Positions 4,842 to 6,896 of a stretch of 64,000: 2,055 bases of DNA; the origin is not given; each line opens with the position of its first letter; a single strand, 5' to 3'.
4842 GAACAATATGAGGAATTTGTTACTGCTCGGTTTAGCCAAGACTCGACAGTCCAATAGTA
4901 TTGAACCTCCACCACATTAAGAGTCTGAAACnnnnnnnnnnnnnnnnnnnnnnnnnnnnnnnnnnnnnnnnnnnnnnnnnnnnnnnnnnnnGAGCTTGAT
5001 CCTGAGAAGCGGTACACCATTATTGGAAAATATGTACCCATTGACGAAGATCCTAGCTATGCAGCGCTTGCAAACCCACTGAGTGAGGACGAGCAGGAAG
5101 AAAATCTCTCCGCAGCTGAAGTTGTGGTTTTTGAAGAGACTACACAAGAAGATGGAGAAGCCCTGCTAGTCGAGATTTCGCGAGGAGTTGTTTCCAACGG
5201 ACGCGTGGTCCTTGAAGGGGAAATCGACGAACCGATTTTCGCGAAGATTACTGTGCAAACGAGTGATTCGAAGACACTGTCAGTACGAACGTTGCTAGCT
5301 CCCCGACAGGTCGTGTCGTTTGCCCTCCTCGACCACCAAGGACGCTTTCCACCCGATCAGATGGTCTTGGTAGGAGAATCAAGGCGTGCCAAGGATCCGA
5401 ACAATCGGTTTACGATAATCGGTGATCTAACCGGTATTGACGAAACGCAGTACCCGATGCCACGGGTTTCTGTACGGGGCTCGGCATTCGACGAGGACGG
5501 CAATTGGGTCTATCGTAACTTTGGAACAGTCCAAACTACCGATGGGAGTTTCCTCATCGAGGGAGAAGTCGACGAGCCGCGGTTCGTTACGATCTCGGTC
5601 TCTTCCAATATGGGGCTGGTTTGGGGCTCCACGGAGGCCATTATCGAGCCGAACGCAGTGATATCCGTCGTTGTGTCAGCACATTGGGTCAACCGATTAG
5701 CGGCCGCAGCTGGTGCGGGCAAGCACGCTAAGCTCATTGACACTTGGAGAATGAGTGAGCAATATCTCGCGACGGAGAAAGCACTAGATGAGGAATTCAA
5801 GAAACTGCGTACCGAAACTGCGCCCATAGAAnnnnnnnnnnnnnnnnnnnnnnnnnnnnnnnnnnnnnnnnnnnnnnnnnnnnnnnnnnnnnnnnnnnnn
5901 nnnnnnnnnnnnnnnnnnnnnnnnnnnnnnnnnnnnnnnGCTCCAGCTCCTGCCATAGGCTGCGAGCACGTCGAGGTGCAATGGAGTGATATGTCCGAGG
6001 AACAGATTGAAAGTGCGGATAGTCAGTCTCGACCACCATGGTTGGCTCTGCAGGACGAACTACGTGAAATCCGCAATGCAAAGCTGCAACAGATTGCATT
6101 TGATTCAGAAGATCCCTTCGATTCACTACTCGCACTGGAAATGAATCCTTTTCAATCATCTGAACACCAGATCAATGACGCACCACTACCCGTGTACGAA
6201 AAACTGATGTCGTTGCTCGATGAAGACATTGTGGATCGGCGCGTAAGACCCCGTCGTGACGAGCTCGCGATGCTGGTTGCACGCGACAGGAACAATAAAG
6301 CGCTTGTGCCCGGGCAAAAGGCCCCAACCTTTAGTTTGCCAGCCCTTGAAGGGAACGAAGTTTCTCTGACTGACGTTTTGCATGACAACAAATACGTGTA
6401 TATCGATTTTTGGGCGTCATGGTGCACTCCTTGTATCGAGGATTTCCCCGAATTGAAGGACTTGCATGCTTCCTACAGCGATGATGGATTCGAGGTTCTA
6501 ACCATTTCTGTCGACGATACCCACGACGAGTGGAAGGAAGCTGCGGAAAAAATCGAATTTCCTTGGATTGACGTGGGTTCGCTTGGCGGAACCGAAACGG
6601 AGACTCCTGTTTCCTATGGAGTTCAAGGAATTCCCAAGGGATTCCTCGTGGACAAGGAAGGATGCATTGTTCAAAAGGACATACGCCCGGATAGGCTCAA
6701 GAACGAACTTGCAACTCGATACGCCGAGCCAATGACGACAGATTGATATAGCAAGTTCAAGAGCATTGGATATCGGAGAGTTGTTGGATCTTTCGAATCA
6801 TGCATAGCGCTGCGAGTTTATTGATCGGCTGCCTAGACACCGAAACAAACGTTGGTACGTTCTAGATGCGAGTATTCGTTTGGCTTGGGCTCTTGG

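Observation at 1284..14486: Array of ~600-aa secreted 'double beta-module + acidic linker + TlpA-thioredoxin' paralogues, interleaved with secreted Trx-ankyrin fusions and an FGE-fold protein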

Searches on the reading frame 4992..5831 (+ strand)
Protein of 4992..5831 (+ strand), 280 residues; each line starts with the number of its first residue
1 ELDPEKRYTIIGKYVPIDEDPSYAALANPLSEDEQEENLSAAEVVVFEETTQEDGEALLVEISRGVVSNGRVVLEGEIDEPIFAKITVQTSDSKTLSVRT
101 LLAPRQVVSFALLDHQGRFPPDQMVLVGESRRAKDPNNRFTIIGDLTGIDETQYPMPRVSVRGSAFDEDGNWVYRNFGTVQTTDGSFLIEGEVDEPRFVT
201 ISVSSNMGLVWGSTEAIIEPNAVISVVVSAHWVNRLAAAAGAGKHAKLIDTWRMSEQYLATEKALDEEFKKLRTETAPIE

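Call 23: search_protein_families(library=pfam, alignment_id=A3, max_evalue=0.01)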
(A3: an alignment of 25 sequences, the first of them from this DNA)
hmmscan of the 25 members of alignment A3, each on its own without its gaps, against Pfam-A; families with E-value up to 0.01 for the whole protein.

A. member 1, seq(280 aa): 2 families
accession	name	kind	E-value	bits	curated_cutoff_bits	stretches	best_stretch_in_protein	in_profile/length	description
PF14289.11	DUF4369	-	3.3e-05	24.8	25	0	176-224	27-70/91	Domain of unknown function (DUF4369)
PF06949.16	DUF1292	-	0.0066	17.7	24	0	19-62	17-57/75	Protein of unknown function (DUF1292)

B. families by the number of members that match (of 25 scanned): 3 families
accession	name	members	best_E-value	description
PF14289.11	DUF4369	18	7.5e-09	Domain of unknown function (DUF4369)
PF12985.13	DUF3869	1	0.0056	Domain of unknown function (DUF3869)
PF06949.16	DUF1292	1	0.0066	Protein of unknown function (DUF1292)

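Call 24: search_solved_structures(query=A3, max_evalue=1, show_alignments=2)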
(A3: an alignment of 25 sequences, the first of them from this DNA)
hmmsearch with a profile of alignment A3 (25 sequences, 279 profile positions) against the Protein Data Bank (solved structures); distinct sequences matched with E-value up to 1: 0.

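Call 26: predict_structure(alignment_id=A3)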
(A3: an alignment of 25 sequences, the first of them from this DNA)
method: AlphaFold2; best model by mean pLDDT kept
length: 280 residues; sequences in the alignment: 25
mean_pLDDT: 89.3   pTM: 0.85
mean pLDDT of the five models: 89.3, 88.7, 88.7, 88.5, 86.1
residues with pLDDT >= 90: 192; 70-90: 62; 50-70: 21; < 50: 5
segments of 3 or more residues with pLDDT < 50: 29-33
pLDDT, mean of each block of 10 residues (from residue 1): 95 87 53 65 92 80 94 97 91 81 97 82 94 95 95 91 87 90 96 95 91 96 96 94 94 92 94 86
secondary structure, 60 per line:
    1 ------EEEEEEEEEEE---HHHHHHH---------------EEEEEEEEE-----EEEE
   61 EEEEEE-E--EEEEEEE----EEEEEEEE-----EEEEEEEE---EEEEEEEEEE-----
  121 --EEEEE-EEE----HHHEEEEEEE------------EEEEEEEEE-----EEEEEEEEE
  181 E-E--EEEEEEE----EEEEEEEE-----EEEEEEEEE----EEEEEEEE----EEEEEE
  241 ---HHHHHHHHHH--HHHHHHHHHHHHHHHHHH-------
elements in order: E7-17 H21-27 E43-51 E57-66 E71-77 E82-89 E95-102 E106-115 E123-127 E129-131 E139-145 E158-166 E172-181 E186-192 E197-204 E210-218 E223-230 E235-240 H244-253 H256-273

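Call 30: fold_search(model_id=the predicted structure, library=pdb)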
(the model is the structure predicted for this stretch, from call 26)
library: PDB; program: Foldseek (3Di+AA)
matches with E <= 10: 1213; with E <= 0.001: 13
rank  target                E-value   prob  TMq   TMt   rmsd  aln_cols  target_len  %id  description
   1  7pmy_A                2.2e-05  0.99  0.21  0.11  13.8       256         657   10  HsPepT2 bound to Ala-Phe in the inward facing partially occluded conformation (released 2021-10-20)
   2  4jg5                  7.3e-05  0.96  0.21  0.19  19.4       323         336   11  Crystal structure of a putative cell adhesion protein (BDI_3519) from Parabacteroides distasonis ATCC 8503 at 2.34 A res (released 2013-03-20)
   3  6kzb_A                1.9e-04  0.82  0.17  0.08  18.4       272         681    9  Transglutaminase2 complexed with calcium (released 2020-12-09)
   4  8fia_A                2.3e-04  0.93  0.20  0.05  17.1       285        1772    9  The structure of fly Teneurin self assembly (released 2023-05-03)
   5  5xyr                  3.1e-04  0.99  0.21  0.05  20.0       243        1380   12  Crystal structure of a serine protease from Streptococcus species (released 2018-08-08)
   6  4pyg_A                3.4e-04  0.80  0.17  0.08  18.5       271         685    8  Transglutaminase2 complexed with GTP (released 2015-02-11)
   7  3s3j_A                3.6e-04  0.80  0.17  0.08  18.6       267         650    8  Transglutaminase 2 in complex with a novel inhibitor (released 2012-06-06)
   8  8tr9                  4.3e-04  0.60  0.15  0.07  18.9       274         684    9  Cryo-EM structure of transglutaminase 2 bound to GDP (released 2024-07-31)
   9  6a8p_A                6.3e-04  0.75  0.18  0.08  18.8       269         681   10  Transglutaminase 2 mutant G224V in complex with GTP (released 2018-09-26)
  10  5nfi                  7.1e-04  0.96  0.23  0.23  17.4       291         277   10  The fimbrial anchor protein Mfa2 from Porphyromonas gingivalis (released 2018-02-07)
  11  3sy6_A                7.5e-04  0.93  0.24  0.24  14.6       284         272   12  Crystal structure of a fimbrial protein BF1861 [Bacteroides fragilis NCTC 9343] (BF1861) from Bacteroides fragilis NCT (released 2011-08-24)
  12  1kv3_A                7.5e-04  0.66  0.17  0.08  17.3       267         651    8  HUMAN TISSUE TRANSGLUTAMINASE IN GDP BOUND FORM (released 2002-03-13)
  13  3sy6_B                9.3e-04  0.91  0.23  0.24  14.7       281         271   12  Crystal structure of a fimbrial protein BF1861 [Bacteroides fragilis NCTC 9343] (BF1861) from Bacteroides fragilis NCT (released 2011-08-24)
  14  3liu_B                1.1e-03  0.57  0.17  0.14  19.3       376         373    7  Crystal structure of Putative cell adhesion protein (YP_001304840.1) from Parabacteroides distasonis ATCC 8503 at 2.05 (released 2010-02-09)
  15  9bc2_A                1.2e-03  0.69  0.17  0.08  17.7       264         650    8  Transglutaminase 2 - Open State (released 2024-07-03)
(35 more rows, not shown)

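Call 50: search_protein_representatives(alignment_id=A3)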
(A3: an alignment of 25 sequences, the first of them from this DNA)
Query: 25 sequences, 279 profile positions. Proteins with E-value up to 0.001 (for the whole library): 177; up to 1e-10: 144; up to 1e-30: 97. The best 150 are listed.
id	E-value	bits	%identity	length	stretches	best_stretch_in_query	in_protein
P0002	1.0e-115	402.3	-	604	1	1-277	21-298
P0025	4.3e-96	337.9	-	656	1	3-278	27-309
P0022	3.9e-90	318.4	-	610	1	2-276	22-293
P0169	5.0e-89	314.7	-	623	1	3-278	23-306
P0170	2.8e-88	312.3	-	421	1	30-276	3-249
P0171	5.0e-87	308.2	-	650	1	2-277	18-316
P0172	8.4e-87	307.4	-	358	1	4-278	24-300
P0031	8.0e-86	304.2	-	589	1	3-269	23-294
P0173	6.3e-85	301.3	-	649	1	3-278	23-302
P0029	4.0e-83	295.4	-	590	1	1-278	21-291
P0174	3.2e-79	282.6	-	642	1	5-272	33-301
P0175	5.0e-79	281.9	-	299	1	2-278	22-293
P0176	1.1e-75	271.0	-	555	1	2-274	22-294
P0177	9.2e-75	267.9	-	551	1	1-278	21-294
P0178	3.4e-74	266.1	-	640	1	4-276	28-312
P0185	8.1e-69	248.4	-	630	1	5-278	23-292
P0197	8.4e-64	232.0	-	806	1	3-277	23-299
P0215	1.2e-56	208.5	-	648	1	3-277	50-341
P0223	1.0e-53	198.9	-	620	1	2-275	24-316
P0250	5.3e-36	140.8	-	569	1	5-278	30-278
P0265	4.6e-28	114.8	-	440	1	130-265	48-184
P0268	5.2e-26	108.0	-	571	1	32-262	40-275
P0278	3.8e-20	88.8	-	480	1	135-278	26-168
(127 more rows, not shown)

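Call 51: list_cluster_members(proteins=[P0169, P0171, P0174, P0185, P0197, P0215, P0223, P0250, P0268, P0278])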
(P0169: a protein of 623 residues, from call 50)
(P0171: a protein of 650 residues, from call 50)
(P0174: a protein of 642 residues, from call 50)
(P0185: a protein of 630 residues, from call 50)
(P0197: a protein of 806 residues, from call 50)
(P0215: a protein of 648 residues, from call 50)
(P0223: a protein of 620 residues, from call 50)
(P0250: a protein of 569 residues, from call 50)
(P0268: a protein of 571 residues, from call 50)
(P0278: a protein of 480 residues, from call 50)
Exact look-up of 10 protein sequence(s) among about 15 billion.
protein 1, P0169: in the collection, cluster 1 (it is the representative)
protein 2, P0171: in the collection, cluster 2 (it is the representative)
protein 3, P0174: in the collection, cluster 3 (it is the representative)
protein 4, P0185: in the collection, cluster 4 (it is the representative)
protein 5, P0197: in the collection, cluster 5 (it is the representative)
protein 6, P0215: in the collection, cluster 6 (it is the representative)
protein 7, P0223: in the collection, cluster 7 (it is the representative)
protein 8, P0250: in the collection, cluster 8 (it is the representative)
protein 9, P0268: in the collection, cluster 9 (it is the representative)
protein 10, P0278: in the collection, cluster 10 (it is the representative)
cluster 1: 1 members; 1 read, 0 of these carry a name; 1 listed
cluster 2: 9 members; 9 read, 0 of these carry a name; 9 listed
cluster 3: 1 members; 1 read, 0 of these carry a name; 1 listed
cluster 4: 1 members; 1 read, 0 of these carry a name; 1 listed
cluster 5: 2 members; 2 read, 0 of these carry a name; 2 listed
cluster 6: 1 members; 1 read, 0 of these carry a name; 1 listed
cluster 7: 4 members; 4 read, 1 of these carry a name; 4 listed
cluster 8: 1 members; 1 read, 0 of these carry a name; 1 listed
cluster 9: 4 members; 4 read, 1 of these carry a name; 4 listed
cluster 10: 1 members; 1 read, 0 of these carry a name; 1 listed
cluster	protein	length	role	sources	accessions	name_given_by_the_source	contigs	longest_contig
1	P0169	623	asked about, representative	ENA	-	-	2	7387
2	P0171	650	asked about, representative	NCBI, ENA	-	-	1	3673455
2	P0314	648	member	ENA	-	-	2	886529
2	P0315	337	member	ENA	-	-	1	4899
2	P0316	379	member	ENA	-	-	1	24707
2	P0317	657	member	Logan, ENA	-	-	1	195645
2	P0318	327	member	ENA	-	-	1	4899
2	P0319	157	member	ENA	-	-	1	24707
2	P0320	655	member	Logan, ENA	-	-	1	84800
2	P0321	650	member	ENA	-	-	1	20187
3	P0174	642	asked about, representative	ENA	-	-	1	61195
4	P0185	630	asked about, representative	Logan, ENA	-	-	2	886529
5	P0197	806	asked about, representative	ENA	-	-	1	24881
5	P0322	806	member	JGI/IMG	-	-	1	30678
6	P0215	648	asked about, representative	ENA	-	-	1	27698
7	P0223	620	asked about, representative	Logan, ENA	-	-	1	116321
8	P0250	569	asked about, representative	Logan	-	-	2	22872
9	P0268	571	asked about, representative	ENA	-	-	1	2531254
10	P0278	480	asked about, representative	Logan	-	-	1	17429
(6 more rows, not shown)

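Call 78: search_protein_families(library=pfam, proteins=[P0197, P0265, P0278], max_evalue=0.001)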
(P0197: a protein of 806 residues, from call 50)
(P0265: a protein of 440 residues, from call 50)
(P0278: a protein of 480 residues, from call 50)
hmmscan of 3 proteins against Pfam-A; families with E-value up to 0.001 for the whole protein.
P0197 (806 aa): 6 families
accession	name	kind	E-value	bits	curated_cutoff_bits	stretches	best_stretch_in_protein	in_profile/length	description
PF04784.19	DUF547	-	3.7e-22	79.1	27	1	628-740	2-125/125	Protein of unknown function, DUF547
PF00578.27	AhpC-TSA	-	6.2e-20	71.8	26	1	395-515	2-123/124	AhpC/TSA family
PF08534.16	Redoxin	-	7.2e-17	62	26.6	1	394-517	2-132/148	Redoxin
PF13905.12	Thioredoxin_8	-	5.6e-15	55.9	27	1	421-513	2-94/94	Thioredoxin-like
PF00085.26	Thioredoxin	-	4.5e-10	39.9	23.5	1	416-478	14-71/103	Thioredoxin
PF14289.11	DUF4369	-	0.00056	20.9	25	0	152-237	1-71/91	Domain of unknown function (DUF4369)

P0265 (440 aa): 5 families
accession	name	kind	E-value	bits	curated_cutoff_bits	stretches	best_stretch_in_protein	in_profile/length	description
PF00578.27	AhpC-TSA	-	2.4e-17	63.5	26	1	296-415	1-121/124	AhpC/TSA family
PF13905.12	Thioredoxin_8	-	3.1e-15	56.7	27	1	322-415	1-94/94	Thioredoxin-like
PF08534.16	Redoxin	-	5.4e-13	49.4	26.6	1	295-424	1-137/148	Redoxin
PF00085.26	Thioredoxin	-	1.3e-09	38.4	23.5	1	316-364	12-59/103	Thioredoxin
PF13098.12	Thioredoxin_2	-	3.5e-05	24.5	27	1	320-416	3-88/104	Thioredoxin-like domain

P0278 (480 aa): 5 families
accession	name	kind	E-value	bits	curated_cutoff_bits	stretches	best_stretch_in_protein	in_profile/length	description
PF00578.27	AhpC-TSA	-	2.1e-18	66.9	26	1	341-460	2-121/124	AhpC/TSA family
PF08534.16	Redoxin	-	7.6e-17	61.9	26.6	1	344-469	6-137/148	Redoxin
PF13905.12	Thioredoxin_8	-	2e-15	57.3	27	1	366-456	1-90/94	Thioredoxin-like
PF00085.26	Thioredoxin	-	2.6e-11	43.9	23.5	1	361-410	13-61/103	Thioredoxin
PF13098.12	Thioredoxin_2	-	0.00041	21.1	27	0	364-457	3-85/104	Thioredoxin-like domain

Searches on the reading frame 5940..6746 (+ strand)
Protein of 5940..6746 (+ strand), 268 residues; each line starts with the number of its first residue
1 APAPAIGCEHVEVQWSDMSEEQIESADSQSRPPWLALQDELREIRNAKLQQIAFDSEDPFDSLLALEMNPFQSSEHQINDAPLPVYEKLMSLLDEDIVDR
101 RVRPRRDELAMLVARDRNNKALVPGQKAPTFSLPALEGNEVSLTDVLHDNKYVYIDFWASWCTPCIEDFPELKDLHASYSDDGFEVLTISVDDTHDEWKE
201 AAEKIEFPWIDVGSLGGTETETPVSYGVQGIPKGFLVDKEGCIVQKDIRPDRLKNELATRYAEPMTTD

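Call 36: search_solved_structures(query=window:5940-6746:+, max_evalue=0.00001, show_alignments=1)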
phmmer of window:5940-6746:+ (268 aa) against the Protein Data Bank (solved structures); distinct sequences matched with E-value up to 0.00001: 61 (the best 60 are shown).
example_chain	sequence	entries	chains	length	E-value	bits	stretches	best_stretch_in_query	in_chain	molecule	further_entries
3fkf_A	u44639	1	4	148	4.9e-20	75.6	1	119-257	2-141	thiol-disulfide oxidoreductase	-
3gl3_A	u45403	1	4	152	1.5e-19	74.1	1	122-247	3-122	Putative Thiol:disulfide interchange protein DsbE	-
2lrn_A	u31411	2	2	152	9.8e-19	71.4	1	122-257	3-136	Thiol:disulfide interchange protein | Putative thiol-disulfide oxidoreductase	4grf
2lja_A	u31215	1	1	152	2.2e-18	70.2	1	127-251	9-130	Putative thiol-disulfide oxidoreductase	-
4nmu_A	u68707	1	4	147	1.3e-17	67.7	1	122-256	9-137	Thiol-disulfide oxidoreductase ResA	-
2yp6_A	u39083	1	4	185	9.4e-17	64.9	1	120-243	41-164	THIOREDOXIN FAMILY PROTEIN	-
4hqz_A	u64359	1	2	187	1e-16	64.7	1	120-243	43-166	Thioredoxin family protein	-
3fw2_A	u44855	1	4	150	1.8e-16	63.9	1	124-258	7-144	thiol-disulfide oxidoreductase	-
3kcm_A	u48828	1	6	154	1.8e-14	57.4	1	127-248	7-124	Thioredoxin family protein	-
4k9z_A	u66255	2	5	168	9e-13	51.8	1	121-246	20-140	Putative thiol-disulfide oxidoreductase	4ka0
3hdc_A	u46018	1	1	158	3.8e-12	49.8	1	124-246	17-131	Thioredoxin family protein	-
1kng_A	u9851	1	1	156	4e-12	49.7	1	122-257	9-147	THIOL:DISULFIDE INTERCHANGE PROTEIN CYCY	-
4fyu_A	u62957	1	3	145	2.1e-11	47.3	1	135-251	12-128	Thioredoxin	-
1st9_A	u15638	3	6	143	2.8e-11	46.9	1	125-245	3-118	Thiol-disulfide oxidoreductase resA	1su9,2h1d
2f9s_A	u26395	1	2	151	3.4e-11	46.6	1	125-245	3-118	Thiol-disulfide oxidoreductase resA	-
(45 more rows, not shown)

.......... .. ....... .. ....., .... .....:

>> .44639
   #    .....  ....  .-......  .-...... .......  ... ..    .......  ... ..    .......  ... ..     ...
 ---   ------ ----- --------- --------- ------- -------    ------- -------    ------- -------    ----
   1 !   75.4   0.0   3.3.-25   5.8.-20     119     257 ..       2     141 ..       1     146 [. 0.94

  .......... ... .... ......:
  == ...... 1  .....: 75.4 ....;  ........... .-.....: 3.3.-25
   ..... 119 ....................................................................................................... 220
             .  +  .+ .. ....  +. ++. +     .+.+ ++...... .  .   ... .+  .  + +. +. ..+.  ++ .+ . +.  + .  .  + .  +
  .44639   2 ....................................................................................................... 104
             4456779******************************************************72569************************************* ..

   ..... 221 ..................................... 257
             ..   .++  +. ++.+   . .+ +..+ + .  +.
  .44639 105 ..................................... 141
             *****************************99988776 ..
